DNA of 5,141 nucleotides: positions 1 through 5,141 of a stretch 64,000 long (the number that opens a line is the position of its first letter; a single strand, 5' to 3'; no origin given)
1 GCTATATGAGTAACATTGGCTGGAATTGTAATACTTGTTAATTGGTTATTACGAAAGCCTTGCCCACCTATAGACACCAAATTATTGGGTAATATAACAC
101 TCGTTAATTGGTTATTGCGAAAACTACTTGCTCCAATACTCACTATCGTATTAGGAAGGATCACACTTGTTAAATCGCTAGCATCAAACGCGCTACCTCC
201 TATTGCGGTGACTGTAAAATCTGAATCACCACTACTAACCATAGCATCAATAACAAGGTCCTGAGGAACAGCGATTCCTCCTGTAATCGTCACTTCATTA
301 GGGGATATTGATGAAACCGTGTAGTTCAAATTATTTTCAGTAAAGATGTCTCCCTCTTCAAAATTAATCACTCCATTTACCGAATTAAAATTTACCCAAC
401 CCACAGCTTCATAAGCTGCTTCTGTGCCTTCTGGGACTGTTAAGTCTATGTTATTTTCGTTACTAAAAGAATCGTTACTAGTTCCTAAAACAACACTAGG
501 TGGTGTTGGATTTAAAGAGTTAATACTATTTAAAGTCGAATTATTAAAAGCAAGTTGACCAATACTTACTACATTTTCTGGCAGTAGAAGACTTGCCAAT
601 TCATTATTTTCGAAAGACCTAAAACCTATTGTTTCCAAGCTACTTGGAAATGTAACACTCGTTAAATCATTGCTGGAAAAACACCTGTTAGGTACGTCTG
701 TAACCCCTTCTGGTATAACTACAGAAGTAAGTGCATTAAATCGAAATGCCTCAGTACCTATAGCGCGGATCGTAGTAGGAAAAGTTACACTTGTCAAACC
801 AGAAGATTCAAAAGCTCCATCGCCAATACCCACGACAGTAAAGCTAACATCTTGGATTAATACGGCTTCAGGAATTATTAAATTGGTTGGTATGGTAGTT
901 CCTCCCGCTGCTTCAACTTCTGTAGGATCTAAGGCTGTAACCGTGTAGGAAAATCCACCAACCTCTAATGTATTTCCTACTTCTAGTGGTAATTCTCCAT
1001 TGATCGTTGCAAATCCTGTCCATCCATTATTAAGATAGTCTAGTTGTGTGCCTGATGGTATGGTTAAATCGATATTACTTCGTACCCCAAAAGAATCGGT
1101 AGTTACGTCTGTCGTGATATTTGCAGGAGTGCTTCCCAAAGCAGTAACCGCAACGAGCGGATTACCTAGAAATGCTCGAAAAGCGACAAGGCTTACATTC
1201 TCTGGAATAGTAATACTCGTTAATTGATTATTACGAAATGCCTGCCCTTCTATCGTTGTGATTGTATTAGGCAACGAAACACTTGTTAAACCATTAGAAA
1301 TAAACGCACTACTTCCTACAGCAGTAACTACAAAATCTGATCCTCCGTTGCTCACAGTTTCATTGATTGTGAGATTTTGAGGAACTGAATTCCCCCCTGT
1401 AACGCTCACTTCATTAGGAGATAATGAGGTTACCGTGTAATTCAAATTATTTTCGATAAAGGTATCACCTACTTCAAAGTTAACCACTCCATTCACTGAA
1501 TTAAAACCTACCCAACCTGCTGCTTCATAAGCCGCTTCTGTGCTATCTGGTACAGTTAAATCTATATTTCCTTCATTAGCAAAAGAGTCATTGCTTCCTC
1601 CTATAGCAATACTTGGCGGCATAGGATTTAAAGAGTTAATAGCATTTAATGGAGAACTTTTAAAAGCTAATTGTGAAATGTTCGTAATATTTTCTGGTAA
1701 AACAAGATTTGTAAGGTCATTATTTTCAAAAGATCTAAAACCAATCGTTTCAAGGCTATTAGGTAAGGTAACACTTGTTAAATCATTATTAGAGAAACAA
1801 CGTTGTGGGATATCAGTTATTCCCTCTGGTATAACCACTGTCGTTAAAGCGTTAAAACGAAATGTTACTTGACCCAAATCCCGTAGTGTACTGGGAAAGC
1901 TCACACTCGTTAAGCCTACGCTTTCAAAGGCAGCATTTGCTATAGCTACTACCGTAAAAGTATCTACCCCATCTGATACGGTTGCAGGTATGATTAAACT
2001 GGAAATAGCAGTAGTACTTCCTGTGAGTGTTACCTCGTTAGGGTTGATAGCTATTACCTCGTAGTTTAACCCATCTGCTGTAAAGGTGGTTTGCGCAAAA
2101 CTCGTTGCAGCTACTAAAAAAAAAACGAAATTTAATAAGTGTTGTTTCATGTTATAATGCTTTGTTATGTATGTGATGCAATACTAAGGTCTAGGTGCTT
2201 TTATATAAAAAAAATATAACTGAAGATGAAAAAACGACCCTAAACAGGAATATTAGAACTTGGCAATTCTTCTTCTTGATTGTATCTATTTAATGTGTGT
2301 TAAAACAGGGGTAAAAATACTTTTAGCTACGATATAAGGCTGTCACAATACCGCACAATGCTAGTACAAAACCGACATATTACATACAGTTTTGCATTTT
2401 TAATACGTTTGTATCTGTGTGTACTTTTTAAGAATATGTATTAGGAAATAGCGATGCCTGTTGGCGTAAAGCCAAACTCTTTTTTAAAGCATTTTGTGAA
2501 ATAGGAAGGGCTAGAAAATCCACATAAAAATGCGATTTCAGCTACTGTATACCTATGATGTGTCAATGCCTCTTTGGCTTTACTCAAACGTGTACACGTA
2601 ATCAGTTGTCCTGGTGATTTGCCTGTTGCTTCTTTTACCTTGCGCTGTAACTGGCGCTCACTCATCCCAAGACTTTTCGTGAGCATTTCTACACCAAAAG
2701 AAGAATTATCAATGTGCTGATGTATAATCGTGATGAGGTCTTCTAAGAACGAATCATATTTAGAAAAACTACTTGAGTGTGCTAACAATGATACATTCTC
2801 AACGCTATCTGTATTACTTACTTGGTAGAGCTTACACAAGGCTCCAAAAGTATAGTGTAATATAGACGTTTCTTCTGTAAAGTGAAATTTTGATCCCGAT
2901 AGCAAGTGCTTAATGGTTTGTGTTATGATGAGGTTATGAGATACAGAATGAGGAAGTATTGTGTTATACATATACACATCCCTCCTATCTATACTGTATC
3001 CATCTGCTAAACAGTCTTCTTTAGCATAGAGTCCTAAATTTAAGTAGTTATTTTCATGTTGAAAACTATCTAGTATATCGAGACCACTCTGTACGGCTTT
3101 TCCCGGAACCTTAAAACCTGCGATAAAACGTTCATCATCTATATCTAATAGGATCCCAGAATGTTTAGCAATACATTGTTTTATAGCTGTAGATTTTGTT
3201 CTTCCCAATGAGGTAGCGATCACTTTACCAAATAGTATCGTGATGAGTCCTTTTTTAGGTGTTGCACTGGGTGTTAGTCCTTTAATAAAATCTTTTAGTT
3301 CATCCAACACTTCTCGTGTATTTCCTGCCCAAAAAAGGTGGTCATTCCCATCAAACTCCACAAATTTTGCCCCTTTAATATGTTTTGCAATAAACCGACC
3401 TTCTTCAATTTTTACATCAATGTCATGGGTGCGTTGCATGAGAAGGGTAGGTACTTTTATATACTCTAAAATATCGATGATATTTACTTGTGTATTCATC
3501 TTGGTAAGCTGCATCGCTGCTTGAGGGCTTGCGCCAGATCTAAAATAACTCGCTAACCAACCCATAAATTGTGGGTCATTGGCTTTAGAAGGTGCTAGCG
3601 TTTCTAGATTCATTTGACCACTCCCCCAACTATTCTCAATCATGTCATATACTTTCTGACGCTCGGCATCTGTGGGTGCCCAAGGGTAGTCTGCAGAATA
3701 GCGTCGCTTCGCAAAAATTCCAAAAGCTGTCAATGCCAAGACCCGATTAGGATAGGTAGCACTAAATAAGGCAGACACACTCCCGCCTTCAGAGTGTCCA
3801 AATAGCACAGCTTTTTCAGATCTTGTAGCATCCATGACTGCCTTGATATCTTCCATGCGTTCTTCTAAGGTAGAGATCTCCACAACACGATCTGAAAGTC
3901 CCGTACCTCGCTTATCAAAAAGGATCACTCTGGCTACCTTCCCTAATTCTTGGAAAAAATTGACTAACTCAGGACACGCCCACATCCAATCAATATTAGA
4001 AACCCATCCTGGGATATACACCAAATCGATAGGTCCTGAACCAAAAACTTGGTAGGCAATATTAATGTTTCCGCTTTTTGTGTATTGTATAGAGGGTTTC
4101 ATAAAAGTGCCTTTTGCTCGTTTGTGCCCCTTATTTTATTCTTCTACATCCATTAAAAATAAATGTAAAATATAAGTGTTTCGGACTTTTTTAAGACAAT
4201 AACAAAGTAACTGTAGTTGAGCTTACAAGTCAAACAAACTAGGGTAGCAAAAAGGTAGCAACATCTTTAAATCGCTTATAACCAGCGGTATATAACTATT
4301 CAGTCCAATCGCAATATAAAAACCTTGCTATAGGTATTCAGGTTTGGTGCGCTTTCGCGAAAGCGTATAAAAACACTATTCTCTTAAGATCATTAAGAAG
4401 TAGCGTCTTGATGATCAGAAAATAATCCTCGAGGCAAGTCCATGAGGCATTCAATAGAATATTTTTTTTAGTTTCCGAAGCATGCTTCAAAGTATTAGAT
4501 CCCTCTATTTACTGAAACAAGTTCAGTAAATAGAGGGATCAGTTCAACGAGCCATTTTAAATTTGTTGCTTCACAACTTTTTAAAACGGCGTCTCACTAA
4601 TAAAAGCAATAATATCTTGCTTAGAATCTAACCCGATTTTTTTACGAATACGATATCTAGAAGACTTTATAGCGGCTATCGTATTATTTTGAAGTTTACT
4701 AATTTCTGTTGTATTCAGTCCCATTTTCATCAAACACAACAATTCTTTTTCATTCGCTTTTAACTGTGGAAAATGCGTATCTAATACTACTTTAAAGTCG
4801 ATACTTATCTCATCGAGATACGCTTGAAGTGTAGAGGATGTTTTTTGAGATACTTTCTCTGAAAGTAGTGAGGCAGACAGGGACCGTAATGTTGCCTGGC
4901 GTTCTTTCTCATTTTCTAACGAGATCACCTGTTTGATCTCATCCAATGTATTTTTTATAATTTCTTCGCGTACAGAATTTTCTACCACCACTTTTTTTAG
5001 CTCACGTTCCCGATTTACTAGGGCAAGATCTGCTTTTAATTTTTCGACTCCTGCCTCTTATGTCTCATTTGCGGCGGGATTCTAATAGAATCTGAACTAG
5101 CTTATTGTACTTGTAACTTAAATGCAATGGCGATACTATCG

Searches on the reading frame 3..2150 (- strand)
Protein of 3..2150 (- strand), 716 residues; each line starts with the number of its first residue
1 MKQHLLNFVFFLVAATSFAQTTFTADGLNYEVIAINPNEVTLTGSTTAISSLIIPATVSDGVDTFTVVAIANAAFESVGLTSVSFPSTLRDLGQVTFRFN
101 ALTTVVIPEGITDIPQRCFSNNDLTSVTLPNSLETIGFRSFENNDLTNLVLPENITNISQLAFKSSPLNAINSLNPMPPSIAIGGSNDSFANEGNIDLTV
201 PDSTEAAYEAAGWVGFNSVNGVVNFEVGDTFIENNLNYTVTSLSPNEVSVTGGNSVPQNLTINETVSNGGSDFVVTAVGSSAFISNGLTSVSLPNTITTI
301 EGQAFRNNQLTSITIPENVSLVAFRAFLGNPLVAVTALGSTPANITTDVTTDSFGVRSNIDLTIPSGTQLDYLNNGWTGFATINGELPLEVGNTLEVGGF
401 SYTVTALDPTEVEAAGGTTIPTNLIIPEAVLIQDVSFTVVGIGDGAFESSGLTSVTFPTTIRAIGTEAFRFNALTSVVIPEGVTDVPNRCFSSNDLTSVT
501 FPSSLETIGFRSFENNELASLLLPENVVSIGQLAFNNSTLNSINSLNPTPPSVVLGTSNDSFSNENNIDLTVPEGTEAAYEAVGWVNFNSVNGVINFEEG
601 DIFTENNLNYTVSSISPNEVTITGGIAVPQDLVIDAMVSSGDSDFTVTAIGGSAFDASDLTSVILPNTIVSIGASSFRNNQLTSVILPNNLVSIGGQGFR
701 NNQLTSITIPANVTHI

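Call 26: search_protein_families(library=pfam, proteins=[window:3-2150:-], max_evalue=0.01)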
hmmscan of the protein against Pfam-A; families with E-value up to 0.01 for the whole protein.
window:3-2150:- (716 aa): 1 family
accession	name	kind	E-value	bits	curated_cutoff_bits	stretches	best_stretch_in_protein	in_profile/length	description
PF13306.12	LRR_5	-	3.7e-73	243.9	27.7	4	442-545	3-108/127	BspA type Leucine rich repeat region (6 copies)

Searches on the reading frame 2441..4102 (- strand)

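Call 26: search_protein_families(library=pfam, proteins=[window:2441-4102:-], max_evalue=0.01)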
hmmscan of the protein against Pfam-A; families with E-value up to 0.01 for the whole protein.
window:2441-4102:- (553 aa): 5 families
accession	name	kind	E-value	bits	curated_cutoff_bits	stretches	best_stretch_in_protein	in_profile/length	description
PF12833.13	HTH_18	-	5e-23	81.6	33.6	1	475-548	2-75/80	Helix-turn-helix domain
PF00165.29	HTH_AraC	-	4.7e-17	62.1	26.6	2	515-548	6-38/42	Bacterial regulatory helix-turn-helix proteins, AraC family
PF00561.26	Abhydrolase_1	-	2.3e-14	54.1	25.8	1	27-256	3-239/245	alpha/beta hydrolase fold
PF12146.15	Hydrolase_4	-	5.3e-10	39.4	27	1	58-246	33-223/239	Serine aminopeptidase, S33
PF12697.13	Abhydrolase_6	-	1.9e-07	32.4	26.3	1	27-265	1-214/217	Alpha/beta hydrolase family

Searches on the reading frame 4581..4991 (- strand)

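Call 6: search_protein_families(library=pfam, proteins=[window:4581-4991:-])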
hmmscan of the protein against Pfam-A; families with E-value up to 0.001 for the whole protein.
window:4581-4991:- (136 aa): 0 families

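Call 70: search_protein_families(library=pfam, proteins=[window:4581-4991:-], max_evalue=0.01)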
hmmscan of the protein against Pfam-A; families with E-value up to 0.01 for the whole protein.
window:4581-4991:- (136 aa): 1 family
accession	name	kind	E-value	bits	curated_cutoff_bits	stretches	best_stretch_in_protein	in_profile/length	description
PF00196.25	GerE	-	0.0038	17.2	23.5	1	79-129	5-55/57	Bacterial regulatory proteins, luxR family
